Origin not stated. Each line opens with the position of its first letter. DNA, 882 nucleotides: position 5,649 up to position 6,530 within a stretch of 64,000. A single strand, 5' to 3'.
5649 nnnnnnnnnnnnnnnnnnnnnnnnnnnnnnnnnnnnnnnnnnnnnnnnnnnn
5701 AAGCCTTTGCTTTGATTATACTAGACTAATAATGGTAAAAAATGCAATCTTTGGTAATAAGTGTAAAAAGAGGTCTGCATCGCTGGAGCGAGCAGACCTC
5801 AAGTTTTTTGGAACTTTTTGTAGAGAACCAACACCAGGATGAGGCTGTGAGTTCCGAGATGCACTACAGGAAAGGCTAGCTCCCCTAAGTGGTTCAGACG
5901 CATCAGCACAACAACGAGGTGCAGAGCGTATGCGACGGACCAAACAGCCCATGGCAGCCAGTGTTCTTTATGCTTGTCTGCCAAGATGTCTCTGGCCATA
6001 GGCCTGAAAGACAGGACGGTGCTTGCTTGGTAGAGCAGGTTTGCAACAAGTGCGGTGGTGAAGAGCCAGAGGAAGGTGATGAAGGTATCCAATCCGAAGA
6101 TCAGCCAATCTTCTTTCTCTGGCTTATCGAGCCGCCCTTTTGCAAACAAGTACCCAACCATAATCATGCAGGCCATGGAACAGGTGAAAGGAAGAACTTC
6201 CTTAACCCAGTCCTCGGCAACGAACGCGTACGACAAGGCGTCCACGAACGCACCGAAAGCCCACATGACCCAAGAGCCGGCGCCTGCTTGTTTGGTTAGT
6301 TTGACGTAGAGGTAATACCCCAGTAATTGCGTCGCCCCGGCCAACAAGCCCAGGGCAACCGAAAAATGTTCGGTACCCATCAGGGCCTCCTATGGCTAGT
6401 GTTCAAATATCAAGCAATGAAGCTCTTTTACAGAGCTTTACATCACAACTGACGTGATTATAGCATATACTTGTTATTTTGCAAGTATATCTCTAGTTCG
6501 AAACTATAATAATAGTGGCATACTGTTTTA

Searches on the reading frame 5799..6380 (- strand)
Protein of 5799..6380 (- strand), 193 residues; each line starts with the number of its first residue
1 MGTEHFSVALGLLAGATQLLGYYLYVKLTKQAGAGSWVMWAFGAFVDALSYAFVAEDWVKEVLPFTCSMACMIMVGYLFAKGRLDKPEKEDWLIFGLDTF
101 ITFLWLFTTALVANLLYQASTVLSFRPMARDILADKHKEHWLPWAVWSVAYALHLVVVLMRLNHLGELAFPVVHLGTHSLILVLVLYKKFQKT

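Call 3: search_protein_families(library=pfam, proteins=[window:5799-6380:-], max_evalue=0.01)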
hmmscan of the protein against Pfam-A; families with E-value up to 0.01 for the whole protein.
window:5799-6380:- (193 aa): 1 family
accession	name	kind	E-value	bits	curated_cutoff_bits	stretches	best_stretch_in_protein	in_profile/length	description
PF09678.15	Caa3_CtaG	-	0.0021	17.9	27.7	0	70-162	137-234/237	Cytochrome c oxidase caa3 assembly factor (Caa3_CtaG)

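Call 7: search_protein_families(library=ncbifam, proteins=[window:5799-6380:-], max_evalue=0.1)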
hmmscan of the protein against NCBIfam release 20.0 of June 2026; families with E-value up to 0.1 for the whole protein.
window:5799-6380:- (193 aa): 1 family
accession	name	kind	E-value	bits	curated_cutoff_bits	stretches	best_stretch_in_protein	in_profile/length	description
TIGR04125.1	exosort_PGF_TRM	exception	0.0062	16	75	1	27-83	20-75/271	archaeosortase A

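Call 33: find_homologous_proteins(query=window:5799-6380:-, max_evalue=0.001)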
Query window:5799-6380:- (193 aa): 1 proteins with E <= 0.001 among 398 candidates.
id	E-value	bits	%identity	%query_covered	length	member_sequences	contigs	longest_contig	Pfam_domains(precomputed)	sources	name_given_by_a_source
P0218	1.0e-123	429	100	100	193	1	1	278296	-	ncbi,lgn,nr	ncbi:MAG: nuclear protein [Parcubacteria group bacterium]|nr:nuclear protein [Parcubacteria group ba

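Call 37: search_protein_families(library=pfam, alignment_id=A2, max_evalue=0.1)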
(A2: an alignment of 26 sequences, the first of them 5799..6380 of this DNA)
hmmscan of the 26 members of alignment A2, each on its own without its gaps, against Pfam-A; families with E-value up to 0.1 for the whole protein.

A. member 1, window:5799-6380:- (193 aa): 1 family
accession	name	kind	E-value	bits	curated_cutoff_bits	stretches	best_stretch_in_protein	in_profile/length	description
PF09678.15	Caa3_CtaG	-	0.0021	17.9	27.7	1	70-162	137-234/237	Cytochrome c oxidase caa3 assembly factor (Caa3_CtaG)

B. families by the number of members that match (of 26 scanned): 6 families
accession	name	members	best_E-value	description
PF00856.33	SET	3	1.4e-13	SET domain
PF06168.16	DUF981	1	0.00057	Protein of unknown function (DUF981)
PF19053.6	EccD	1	0.00065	EccD-like transmembrane domain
PF09678.15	Caa3_CtaG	1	0.0021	Cytochrome c oxidase caa3 assembly factor (Caa3_CtaG)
PF03203.19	MerC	1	0.009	MerC mercury resistance protein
PF06738.18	ThrE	1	0.049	Putative threonine/serine exporter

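Call 38: search_solved_structures(query=A2, max_evalue=10)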
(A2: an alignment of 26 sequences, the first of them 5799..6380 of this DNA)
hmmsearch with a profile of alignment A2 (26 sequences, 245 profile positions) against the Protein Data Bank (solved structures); distinct sequences matched with E-value up to 10: 1.
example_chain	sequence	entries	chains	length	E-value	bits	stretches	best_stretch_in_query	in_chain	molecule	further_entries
6gxr_A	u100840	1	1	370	7.7e-07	31.9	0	87-117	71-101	BP39L lectin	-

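Call 43: search_protein_representatives(protein=window:5799-6380:-)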
Query: 193 residues. Proteins with E-value up to 0.001 (for the whole library): 438; up to 1e-10: 168; up to 1e-30: 8. The best 150 are listed.
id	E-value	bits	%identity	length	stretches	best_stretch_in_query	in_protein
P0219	2.0e-44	168.2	45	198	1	6-188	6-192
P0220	2.1e-41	158.4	42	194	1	6-188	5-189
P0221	1.2e-39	152.6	43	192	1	6-189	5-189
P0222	7.5e-39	150.1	38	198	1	4-188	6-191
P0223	5.5e-35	137.5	41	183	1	13-188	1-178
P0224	4.1e-34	134.6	41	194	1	8-189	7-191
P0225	2.4e-33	132.1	39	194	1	7-185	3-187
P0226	2.9e-33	131.8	39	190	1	6-186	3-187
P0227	1.7e-30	122.8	40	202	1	9-185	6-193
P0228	3.7e-30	121.7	37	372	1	8-186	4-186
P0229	7.4e-30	120.7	37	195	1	10-185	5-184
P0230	1.4e-29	119.8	38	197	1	6-185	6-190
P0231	2.8e-29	118.8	36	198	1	9-187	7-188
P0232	7.4e-27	110.9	33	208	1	6-186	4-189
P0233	8.2e-27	110.8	33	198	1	7-185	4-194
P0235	5.6e-26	108.1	34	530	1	8-185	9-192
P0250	4.7e-22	95.3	31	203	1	8-186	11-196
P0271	1.5e-18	83.9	35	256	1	6-185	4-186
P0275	4.2e-18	82.4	28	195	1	7-184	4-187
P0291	6.1e-16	75.3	32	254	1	7-185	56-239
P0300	4.2e-15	72.6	27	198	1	11-185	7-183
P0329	8.1e-13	65.1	23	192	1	8-185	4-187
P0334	1.2e-12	64.6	29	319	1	10-185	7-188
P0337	2.6e-12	63.5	29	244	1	4-186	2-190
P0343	4.7e-12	62.6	29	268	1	17-186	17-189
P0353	1.1e-11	61.4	23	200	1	24-187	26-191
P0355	1.5e-11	61.0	27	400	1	18-188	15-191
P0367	3.2e-11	59.9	26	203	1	9-189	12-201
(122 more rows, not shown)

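Call 44: search_protein_families(library=pfam, proteins=[P0228, P0235, P0334, P0355, P0271, P0343, P0291, P0337, P0219, P0220], max_evalue=0.01)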
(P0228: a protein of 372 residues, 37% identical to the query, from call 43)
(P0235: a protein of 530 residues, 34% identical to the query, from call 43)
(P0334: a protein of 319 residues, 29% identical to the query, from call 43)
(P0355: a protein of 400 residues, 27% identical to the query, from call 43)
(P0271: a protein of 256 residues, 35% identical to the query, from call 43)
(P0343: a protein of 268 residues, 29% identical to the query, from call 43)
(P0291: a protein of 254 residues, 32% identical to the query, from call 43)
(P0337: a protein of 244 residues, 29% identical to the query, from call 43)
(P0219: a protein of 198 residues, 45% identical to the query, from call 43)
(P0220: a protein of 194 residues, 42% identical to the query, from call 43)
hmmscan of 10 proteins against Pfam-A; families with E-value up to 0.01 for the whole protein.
P0228 (372 aa): 1 family
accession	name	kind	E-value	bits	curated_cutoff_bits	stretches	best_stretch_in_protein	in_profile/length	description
PF00856.33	SET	-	5.6e-12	46.5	22.4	1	224-314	1-104/105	SET domain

P0235 (530 aa): 2 families
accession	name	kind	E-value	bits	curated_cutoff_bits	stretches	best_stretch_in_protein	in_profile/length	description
PF00856.33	SET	-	3e-27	95.5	22.4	2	373-460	1-104/105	SET domain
PF08666.17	SAF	-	0.0093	16.9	21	0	374-388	2-16/63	SAF domain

P0334 (319 aa): 0 families

P0355 (400 aa): 0 families

P0271 (256 aa): 0 families

P0343 (268 aa): 0 families

P0291 (254 aa): 0 families

P0337 (244 aa): 0 families

P0219 (198 aa): 0 families

P0220 (194 aa): 0 families

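Call 50: predict_structure(alignment_id=A3)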
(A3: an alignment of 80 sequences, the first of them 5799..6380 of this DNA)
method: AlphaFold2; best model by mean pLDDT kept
length: 193 residues; sequences in the alignment: 80
mean_pLDDT: 96.5   pTM: 0.91
mean pLDDT of the five models: 96.5, 96.3, 96.2, 96.0, 95.9
residues with pLDDT >= 90: 188; 70-90: 4; 50-70: 1; < 50: 0
segments of 3 or more residues with pLDDT < 50: none
pLDDT, mean of each block of 10 residues (from residue 1): 94 98 97 94 96 98 98 98 95 94 96 97 96 92 98 98 98 98 97 91
secondary structure, 60 per line:
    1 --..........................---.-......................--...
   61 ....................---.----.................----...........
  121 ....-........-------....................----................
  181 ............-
elements in order: H3-28 H34-55 H58-80 H89-105 H110-124 H126-133 H141-160 H165-192

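Call 60: search_protein_families(library=padloc, proteins=[window:5799-6380:-], max_evalue=0.01)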
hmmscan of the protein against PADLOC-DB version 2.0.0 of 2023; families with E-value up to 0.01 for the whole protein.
window:5799-6380:- (193 aa): 0 families

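Call 75: find_encoding_contigs(protein=P0235, flank=6000, max_places=2)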
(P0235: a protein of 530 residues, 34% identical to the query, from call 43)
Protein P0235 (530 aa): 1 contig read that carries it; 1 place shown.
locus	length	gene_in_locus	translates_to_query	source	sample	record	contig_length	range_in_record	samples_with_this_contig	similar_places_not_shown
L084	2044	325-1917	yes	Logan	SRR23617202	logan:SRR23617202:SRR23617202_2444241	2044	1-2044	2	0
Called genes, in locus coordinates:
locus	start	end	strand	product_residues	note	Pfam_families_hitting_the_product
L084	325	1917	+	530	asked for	PF00856:SET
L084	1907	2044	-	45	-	?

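Call 76: find_encoding_contigs(protein=P0250, flank=4000, max_places=1)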
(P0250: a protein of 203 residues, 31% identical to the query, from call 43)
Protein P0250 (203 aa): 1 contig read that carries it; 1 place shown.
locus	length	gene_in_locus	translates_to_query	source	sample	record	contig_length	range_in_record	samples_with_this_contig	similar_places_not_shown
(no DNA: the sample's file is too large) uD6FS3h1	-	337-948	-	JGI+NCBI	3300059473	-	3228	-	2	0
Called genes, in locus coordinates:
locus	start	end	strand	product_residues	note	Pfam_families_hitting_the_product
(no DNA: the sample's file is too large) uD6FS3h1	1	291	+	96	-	?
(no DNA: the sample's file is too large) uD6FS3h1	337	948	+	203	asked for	-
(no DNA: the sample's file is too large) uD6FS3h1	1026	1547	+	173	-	PF00856:SET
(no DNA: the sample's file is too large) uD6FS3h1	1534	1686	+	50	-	-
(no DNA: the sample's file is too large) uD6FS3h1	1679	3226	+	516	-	?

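Call 77: find_encoding_contigs(protein=P0300, flank=4000, max_places=1)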
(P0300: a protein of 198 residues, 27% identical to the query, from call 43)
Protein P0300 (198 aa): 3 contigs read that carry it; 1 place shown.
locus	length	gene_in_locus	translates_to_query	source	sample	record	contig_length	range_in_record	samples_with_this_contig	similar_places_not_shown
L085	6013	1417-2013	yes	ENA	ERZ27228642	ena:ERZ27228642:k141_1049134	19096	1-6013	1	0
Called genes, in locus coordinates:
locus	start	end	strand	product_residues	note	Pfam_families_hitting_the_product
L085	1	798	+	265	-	?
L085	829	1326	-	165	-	PF00856:SET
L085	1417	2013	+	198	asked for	-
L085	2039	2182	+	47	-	-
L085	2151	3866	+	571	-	PF00512:HisKA, PF02518:HATPase_c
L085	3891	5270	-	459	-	PF01406:tRNA-synt_1e, PF01921:tRNA-synt_1f (faint), PF09334:tRNA-synt_1g (weak)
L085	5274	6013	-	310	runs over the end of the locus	PF01544:CorA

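Call 78: find_encoding_contigs(protein=P0329, flank=4000, max_places=1)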
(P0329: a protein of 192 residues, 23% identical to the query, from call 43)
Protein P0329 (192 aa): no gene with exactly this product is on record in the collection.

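Call 79: find_encoding_contigs(protein=P0353, flank=4000, max_places=1)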
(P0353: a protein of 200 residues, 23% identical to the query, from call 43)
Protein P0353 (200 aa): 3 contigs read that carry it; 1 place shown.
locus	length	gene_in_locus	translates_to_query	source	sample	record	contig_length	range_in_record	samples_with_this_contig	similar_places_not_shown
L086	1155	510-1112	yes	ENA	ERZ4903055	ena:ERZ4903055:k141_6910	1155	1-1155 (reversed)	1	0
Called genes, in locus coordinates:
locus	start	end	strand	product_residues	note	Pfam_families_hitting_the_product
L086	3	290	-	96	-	?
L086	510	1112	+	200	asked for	-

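Call 80: find_encoding_contigs(protein=P0275, flank=4000, max_places=1)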
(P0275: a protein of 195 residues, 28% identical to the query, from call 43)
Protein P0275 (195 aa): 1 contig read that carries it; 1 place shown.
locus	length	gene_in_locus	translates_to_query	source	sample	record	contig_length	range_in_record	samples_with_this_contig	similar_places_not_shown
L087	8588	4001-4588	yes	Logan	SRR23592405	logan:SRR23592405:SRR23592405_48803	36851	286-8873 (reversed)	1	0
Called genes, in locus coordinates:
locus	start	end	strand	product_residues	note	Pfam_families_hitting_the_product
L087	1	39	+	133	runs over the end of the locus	PF00380:Ribosomal_S9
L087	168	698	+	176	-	PF01025:GrpE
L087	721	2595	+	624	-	PF00012:HSP70, PF06723:MreB_Mbl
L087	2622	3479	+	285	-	PF00226:DnaJ, PF01556:DnaJ_C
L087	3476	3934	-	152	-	PF00856:SET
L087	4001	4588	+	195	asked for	-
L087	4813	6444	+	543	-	PF02518:HATPase_c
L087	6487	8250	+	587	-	PF00664:ABC_membrane, PF02463:SMC_N (weak), PF00005:ABC_tran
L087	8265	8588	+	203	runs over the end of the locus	?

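Call 81: find_encoding_contigs(protein=P0367, flank=4000, max_places=1)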
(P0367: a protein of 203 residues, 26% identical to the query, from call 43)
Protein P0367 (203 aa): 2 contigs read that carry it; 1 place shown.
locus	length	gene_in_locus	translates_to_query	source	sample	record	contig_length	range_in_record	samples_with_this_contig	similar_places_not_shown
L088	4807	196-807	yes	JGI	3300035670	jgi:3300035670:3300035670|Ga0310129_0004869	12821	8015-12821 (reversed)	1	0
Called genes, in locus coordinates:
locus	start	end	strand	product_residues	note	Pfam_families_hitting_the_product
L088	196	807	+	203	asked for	-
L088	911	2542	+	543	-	PF00512:HisKA, PF02518:HATPase_c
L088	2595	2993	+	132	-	-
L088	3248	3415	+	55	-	-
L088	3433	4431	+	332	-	PF00579:tRNA-synt_1b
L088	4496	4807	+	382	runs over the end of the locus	PF01817:CM_2, PF01209:Ubie_methyltran (weak), PF13489:Methyltransf_23, PF13649:Methyltransf_25, PF13847:Methyltransf_31, PF08241:Methyltransf_11, PF08242:Methyltransf_12 (weak)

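Call 82: find_encoding_contigs(protein=P0355, flank=4000, max_places=1)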
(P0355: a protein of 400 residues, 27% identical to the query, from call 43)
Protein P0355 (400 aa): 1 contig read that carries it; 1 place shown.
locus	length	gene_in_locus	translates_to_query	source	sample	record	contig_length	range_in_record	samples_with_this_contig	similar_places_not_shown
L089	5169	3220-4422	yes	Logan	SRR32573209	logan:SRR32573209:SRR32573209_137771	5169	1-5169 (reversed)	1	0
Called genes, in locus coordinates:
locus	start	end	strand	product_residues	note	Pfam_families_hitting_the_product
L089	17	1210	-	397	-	PF00814:TsaD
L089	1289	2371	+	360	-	PF00962:A_deaminase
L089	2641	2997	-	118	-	-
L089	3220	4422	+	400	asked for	-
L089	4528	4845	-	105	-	PF18902:DUF5658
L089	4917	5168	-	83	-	?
